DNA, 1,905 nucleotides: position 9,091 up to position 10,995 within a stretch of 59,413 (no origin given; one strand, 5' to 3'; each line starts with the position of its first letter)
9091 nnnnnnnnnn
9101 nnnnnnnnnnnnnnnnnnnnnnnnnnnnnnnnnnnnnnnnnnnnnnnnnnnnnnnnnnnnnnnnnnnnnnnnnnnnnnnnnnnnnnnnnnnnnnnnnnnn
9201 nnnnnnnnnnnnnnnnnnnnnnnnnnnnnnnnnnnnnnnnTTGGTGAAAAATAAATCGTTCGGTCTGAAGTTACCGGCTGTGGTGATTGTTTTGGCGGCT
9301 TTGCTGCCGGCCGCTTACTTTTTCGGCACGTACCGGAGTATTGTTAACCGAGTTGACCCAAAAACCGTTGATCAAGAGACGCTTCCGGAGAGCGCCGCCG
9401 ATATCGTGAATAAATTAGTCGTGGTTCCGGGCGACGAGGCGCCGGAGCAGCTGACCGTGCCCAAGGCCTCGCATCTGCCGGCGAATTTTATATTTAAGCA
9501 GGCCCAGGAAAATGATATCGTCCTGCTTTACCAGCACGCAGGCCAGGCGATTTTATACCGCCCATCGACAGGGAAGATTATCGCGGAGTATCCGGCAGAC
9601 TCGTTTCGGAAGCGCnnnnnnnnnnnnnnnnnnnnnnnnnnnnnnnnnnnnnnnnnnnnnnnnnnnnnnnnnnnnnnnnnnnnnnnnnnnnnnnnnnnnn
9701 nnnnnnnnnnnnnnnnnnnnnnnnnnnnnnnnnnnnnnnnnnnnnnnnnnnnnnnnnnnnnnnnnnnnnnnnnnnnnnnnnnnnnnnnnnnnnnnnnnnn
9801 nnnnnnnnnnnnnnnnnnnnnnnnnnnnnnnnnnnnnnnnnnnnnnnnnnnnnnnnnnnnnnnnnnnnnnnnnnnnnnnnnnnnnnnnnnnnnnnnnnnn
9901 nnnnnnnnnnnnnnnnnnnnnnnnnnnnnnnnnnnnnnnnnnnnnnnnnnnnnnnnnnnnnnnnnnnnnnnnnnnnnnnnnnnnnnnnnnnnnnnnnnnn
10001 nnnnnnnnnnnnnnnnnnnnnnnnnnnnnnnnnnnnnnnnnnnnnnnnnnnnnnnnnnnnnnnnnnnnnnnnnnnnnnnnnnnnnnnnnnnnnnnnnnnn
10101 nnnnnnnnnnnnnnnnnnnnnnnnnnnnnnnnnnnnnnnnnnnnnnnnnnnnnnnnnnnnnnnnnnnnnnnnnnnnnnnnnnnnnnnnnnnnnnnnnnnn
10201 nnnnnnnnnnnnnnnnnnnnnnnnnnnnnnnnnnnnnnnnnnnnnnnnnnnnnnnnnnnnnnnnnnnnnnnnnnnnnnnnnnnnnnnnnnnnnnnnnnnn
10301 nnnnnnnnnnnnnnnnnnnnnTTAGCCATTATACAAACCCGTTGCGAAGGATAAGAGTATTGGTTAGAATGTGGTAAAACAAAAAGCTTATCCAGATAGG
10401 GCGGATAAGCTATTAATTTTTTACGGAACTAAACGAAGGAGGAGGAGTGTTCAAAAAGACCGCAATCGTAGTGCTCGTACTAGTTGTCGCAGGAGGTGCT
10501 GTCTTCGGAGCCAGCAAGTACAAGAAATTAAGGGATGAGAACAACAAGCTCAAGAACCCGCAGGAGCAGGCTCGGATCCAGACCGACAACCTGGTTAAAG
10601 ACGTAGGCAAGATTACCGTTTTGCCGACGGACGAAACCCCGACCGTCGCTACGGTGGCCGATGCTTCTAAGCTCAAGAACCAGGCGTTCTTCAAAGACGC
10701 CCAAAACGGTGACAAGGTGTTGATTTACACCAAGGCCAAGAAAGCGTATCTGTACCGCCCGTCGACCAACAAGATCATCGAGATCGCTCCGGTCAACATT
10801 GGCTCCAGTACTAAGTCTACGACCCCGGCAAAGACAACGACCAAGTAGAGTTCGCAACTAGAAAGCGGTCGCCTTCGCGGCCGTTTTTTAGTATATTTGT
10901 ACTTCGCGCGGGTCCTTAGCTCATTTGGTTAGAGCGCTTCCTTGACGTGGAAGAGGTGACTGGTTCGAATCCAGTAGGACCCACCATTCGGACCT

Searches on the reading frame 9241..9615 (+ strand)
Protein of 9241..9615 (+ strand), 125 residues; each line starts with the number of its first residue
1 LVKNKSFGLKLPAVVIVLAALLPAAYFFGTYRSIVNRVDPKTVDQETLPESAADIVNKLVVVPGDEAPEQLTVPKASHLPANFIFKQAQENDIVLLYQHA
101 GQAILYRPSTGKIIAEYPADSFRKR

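Call 4: search_protein_families(library=pfam, proteins=[window:9241-9615:+], max_evalue=1)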
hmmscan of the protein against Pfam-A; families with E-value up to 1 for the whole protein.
window:9241-9615:+ (125 aa): 2 families
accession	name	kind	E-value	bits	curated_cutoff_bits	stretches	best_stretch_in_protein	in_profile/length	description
PF22361.2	IglE_N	-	0.033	15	26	1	51-91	27-67/84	IglE, N-terminal domain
PF20087.4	DUF6479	-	0.042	14.7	25.4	1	6-57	18-69/120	Family of unknown function (DUF6479)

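Call 5: search_protein_families(library=ncbifam, proteins=[window:9241-9615:+], max_evalue=1)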
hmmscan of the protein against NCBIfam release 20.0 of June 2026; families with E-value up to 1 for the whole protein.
window:9241-9615:+ (125 aa): 0 families

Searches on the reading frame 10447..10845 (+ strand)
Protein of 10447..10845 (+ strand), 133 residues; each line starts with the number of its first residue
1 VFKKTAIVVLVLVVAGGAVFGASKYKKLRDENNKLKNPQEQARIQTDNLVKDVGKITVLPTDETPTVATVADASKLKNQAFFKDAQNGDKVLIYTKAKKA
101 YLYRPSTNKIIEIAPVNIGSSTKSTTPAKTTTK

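Call 4: search_protein_families(library=pfam, proteins=[window:10447-10845:+], max_evalue=1)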
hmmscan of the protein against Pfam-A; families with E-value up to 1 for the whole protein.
window:10447-10845:+ (133 aa): 0 families

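Call 5: search_protein_families(library=ncbifam, proteins=[window:10447-10845:+], max_evalue=1)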
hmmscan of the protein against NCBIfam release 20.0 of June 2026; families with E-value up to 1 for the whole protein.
window:10447-10845:+ (133 aa): 3 families
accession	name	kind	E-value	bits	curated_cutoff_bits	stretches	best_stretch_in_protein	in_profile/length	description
NF038356.1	actino_DLW39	hypoth_equivalog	0.027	14.3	24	1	9-32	4-27/38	DLW-39 family protein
TIGR02209.1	ftsL_broad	equivalog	0.091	12.7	42.45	1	6-53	7-54/85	cell division protein FtsL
NF047408.1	SA0632_fam_LP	equivalog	0.44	10.2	70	1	25-53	38-66/68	SA0632 family lipoprotein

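Call 27: search_protein_families(library=phrogs, proteins=[window:10447-10845:+], max_evalue=0.1)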
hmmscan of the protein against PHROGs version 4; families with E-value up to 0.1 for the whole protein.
window:10447-10845:+ (133 aa): 3 families
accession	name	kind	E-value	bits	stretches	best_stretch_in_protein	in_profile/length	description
phrog_739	-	lysis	0.018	16.2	1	4-89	7-93/122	Rz-like spanin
phrog_214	-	lysis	0.018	15.9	1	4-53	11-61/176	Rz-like spanin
phrog_2682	-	unknown function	0.047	15.6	0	3-39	2-39/52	-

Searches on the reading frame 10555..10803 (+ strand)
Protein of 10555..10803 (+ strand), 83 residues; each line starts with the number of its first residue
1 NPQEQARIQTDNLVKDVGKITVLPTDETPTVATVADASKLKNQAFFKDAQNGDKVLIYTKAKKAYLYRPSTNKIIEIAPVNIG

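Call 70: predict_structure(alignment_id=A6)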
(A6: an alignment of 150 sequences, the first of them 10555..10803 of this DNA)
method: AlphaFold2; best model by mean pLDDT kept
length: 83 residues; sequences in the alignment: 150
mean_pLDDT: 89.1   pTM: 0.75
mean pLDDT of the five models: 89.1, 87.7, 87.3, 86.6, 85.4
residues with pLDDT >= 90: 62; 70-90: 16; 50-70: 5; < 50: 0
segments of 3 or more residues with pLDDT < 50: none
pLDDT, mean of each block of 10 residues (from residue 1): 73 91 91 93 92 93 94 93 64
secondary structure, 60 per line:
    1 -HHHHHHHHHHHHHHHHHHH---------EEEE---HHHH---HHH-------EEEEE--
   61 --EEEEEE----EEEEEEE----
elements in order: H2-20 E30-33 H37-40 E54-58 E63-68 E73-79

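Call 72: fold_search(model_id=the predicted structure, library=pdb)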
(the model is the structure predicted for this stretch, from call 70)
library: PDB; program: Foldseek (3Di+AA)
matches with E <= 10: 1043; with E <= 0.001: 0
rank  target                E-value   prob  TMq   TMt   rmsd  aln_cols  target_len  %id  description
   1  8ato_A                2.9e-01  0.44  0.39  0.02   4.6        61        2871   16  Structure of the giant inhibitor of apoptosis, BIRC6 bound to the regulator SMAC (released 2023-03-08)
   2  6m8s_H                4.3e-01  0.14  0.30  0.08  22.1       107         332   13  Crystal structure of the KCTD12 H1 domain in complex with Gbeta1gamma2 subunits (released 2019-02-27)
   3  6umb_B                4.6e-01  0.80  0.35  0.17   1.6        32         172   12  Crystal structure of TRIM7 B30.2 domain at 1.8 angstrom resolution (released 2021-04-14)
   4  5nqh_A                4.6e-01  0.18  0.29  0.20   9.2        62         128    8  Structure of the human Fe65-PTB2 homodimer (released 2017-05-03)
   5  5i4q_A                5.2e-01  0.77  0.43  0.40   2.9        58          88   16  Contact-dependent inhibition system from Escherichia coli NC101 - ternary CdiA/CdiI/EF-Tu complex (domains 2 and 3) (released 2017-06-28)
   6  7ovx_A                6.3e-01  0.72  0.35  0.17   1.6        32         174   12  E3 RING ligase binding domain (released 2022-06-22)
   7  7qrv_A                6.3e-01  0.51  0.27  0.09   1.5        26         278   23  Crystal structure of NHL domain of TRIM2 (full C-terminal) (released 2022-05-04)
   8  8iod_B                6.3e-01  0.12  0.31  0.09  20.5       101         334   10  Cryo-EM structure of the PG-901-bound human melanocortin receptor 5 (MC5R)-Gs complex (released 2023-09-20)
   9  7qrv_B                6.8e-01  0.51  0.28  0.09   1.4        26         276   23  Crystal structure of NHL domain of TRIM2 (full C-terminal) (released 2022-05-04)
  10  9md1_B                6.8e-01  0.12  0.32  0.09  22.6        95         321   13  Buspirone-bound serotonin 1A (5-HT1A) receptor-Gz protein complex (released 2025-08-13)
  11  8afw_A                7.2e-01  0.54  0.40  0.12   4.1        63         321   11  Tube assembly of Atg18-WT (released 2023-11-01)
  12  6tv2_A                7.2e-01  0.51  0.32  0.08   2.6        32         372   16  Heme d1 biosynthesis associated Protein NirF (released 2020-04-22)
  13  3d8e_D                7.2e-01  0.15  0.29  0.21  10.5        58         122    9  Crystal structure of the human Fe65-PTB1 domain (trigonal crystal form) (released 2008-06-10)
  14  5njk_B                7.2e-01  0.09  0.25  0.16  10.3        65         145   12  PTB domain of human Numb isoform-1 (released 2017-12-13)
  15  8afw_C                7.7e-01  0.54  0.40  0.11   2.9        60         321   10  Tube assembly of Atg18-WT (released 2023-11-01)
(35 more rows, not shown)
